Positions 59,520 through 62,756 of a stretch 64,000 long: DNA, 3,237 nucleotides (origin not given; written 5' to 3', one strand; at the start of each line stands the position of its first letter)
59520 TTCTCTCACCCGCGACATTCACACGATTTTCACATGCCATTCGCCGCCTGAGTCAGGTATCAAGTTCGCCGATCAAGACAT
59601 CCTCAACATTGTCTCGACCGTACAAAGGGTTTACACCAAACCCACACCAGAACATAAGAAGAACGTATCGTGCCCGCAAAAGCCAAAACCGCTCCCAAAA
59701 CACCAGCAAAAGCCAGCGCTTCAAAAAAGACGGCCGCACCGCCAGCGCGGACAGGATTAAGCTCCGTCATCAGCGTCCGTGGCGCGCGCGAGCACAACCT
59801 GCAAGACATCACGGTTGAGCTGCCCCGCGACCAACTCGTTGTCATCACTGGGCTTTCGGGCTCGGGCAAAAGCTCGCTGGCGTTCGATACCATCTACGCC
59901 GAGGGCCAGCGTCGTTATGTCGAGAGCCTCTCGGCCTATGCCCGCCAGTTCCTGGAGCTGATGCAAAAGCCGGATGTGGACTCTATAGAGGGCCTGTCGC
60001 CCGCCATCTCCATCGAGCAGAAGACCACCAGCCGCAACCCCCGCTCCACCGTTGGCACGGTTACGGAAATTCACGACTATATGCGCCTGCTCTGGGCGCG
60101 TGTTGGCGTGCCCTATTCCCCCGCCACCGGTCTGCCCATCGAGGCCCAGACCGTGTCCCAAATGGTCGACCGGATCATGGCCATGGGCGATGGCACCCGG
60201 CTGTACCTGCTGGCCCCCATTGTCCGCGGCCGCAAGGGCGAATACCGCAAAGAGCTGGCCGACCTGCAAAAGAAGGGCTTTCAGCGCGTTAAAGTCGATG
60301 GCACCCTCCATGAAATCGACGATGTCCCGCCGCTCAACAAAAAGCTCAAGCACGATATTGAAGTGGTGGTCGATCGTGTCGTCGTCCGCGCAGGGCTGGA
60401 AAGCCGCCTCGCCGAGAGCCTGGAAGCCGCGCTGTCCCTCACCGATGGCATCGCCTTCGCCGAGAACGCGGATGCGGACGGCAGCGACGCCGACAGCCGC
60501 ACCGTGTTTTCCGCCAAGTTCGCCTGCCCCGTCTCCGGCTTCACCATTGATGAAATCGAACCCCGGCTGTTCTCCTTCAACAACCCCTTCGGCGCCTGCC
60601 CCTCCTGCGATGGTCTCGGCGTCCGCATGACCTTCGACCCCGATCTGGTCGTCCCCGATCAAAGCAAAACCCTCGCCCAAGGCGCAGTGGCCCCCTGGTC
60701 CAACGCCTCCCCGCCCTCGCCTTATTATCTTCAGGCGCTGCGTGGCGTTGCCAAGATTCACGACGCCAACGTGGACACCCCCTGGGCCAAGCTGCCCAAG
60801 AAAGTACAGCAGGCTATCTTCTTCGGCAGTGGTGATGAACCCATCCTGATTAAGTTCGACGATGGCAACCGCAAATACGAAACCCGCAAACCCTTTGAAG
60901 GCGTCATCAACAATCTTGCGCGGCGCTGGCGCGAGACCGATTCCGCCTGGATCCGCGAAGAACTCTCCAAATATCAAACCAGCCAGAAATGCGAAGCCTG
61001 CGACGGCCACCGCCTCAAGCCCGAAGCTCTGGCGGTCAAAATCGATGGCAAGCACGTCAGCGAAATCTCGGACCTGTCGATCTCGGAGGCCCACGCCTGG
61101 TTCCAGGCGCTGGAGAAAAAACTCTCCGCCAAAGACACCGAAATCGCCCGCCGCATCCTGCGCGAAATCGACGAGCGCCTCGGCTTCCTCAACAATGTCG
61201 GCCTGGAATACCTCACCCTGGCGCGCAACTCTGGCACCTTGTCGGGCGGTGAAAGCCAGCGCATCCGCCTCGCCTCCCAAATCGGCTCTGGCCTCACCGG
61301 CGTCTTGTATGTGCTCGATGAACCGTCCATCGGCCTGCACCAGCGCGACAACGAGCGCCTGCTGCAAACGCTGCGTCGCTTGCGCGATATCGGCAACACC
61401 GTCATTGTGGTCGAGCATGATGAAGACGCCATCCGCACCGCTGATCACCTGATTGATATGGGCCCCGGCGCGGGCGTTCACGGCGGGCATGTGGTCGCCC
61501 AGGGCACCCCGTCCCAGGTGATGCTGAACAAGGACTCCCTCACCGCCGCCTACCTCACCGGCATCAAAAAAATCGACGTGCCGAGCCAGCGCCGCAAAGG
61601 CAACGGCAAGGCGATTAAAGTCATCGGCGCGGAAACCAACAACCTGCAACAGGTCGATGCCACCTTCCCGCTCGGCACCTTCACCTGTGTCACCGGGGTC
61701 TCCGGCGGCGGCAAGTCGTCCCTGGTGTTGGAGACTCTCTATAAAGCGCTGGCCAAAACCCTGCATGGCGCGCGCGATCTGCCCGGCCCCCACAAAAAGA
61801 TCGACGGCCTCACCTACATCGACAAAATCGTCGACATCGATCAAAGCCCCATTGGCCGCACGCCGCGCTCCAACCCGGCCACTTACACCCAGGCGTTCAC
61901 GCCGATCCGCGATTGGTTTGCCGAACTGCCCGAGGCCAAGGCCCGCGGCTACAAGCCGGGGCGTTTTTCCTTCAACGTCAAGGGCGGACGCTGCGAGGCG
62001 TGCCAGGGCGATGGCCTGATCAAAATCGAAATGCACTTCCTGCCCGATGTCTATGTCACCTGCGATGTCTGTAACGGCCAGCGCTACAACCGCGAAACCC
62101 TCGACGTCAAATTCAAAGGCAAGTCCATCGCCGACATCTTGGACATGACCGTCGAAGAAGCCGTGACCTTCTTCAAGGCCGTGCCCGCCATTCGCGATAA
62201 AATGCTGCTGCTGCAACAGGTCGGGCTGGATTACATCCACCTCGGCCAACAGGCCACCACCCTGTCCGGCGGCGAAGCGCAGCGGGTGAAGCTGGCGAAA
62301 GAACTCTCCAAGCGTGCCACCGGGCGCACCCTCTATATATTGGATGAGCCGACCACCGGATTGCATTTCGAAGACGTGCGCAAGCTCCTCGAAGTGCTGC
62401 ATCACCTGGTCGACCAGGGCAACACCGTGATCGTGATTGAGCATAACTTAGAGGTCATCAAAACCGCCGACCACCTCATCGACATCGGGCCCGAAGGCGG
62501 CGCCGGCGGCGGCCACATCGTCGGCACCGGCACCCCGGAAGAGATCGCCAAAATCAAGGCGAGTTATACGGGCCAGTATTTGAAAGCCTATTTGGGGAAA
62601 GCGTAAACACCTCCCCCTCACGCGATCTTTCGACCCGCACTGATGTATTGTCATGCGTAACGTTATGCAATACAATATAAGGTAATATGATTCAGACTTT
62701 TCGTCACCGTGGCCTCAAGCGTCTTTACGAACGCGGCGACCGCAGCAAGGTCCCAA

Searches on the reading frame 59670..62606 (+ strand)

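Call 62: search_protein_families(library=pfam, proteins=[window:59670-62606:+], max_evalue=0.00001)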
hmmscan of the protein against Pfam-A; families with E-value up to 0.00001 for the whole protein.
window:59670-62606:+ (978 aa): 7 families
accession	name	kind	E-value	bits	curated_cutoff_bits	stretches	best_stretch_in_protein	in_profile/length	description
PF17760.6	UvrA_inter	-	4.4e-38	129.9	23.3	1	160-267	1-108/109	UvrA interaction domain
PF17755.6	UvrA_DNA-bind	-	1.7e-37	128.5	23.2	1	323-434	1-110/110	UvrA DNA-binding domain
PF00005.33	ABC_tran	-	2e-19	71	25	0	847-896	91-137/137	ABC transporter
PF02463.25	SMC_N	-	2.6e-12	47.1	40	0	864-939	136-211/220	RecF/RecN/SMC N terminal domain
PF20703.3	nSTAND1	-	1.5e-08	35.1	27.1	0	40-113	19-88/379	Novel STAND NTPase 1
PF13191.12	AAA_16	-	7.5e-08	33.5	32.6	0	52-97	22-72/167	AAA ATPase domain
PF03193.22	RsgA_GTPase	-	3.4e-06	27.4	30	0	32-71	85-123/174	RsgA GTPase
